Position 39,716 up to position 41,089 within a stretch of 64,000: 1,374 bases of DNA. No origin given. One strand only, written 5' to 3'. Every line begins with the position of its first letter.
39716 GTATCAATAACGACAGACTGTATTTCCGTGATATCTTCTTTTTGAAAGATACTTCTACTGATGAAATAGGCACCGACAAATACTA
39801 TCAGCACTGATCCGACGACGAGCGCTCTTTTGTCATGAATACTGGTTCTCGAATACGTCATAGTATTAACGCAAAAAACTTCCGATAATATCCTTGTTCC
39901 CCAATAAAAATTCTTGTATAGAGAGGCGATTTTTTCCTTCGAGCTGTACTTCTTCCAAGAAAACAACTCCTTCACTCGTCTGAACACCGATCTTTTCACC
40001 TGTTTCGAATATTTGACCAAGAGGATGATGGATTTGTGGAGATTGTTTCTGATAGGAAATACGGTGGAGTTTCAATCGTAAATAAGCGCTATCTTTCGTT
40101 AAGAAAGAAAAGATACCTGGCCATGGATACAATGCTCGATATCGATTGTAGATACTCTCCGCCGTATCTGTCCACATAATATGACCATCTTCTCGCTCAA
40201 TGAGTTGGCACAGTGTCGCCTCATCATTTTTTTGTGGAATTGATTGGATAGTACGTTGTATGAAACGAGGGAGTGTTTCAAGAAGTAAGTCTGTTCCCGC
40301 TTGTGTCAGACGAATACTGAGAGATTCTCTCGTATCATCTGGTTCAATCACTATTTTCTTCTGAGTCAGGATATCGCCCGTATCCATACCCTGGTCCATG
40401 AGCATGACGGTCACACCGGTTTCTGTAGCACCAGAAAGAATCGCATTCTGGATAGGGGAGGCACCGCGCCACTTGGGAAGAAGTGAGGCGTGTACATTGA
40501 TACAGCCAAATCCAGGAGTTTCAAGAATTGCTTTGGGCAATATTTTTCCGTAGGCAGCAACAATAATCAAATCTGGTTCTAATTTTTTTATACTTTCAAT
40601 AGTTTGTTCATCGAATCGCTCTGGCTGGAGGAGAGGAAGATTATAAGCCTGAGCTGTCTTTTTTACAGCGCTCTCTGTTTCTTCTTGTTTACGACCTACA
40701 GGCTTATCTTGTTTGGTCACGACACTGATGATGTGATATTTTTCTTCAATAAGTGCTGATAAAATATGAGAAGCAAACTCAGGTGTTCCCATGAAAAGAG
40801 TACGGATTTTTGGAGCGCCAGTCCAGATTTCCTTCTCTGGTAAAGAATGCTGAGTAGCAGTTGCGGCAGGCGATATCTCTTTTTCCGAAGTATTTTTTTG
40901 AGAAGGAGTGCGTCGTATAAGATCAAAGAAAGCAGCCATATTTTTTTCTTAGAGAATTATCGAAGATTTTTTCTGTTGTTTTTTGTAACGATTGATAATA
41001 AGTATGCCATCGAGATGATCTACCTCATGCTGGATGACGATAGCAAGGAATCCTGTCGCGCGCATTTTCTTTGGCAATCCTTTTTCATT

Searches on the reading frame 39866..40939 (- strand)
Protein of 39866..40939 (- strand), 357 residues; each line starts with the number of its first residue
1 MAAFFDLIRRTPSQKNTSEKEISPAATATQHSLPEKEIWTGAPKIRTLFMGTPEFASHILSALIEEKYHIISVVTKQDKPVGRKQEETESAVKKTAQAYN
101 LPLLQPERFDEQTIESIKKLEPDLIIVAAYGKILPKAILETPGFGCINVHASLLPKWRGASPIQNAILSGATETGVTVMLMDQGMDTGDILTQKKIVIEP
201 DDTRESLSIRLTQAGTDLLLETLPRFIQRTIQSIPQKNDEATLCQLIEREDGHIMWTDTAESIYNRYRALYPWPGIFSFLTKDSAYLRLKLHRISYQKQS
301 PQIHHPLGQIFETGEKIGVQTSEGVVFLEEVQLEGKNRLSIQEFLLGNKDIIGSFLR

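Call 54: search_protein_families(library=pfam, proteins=[window:39866-40939:-], max_evalue=0.00001)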
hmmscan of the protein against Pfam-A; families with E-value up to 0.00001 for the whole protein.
window:39866-40939:- (357 aa): 2 families
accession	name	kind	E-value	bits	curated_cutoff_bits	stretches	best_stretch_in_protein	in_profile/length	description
PF00551.24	Formyl_trans_N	-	3.4e-49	167.5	26.1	1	45-222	3-180/181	Formyl transferase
PF02911.23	Formyl_trans_C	-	3.2e-20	72.6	21.1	1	247-348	2-99/100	Formyl transferase, C-terminal domain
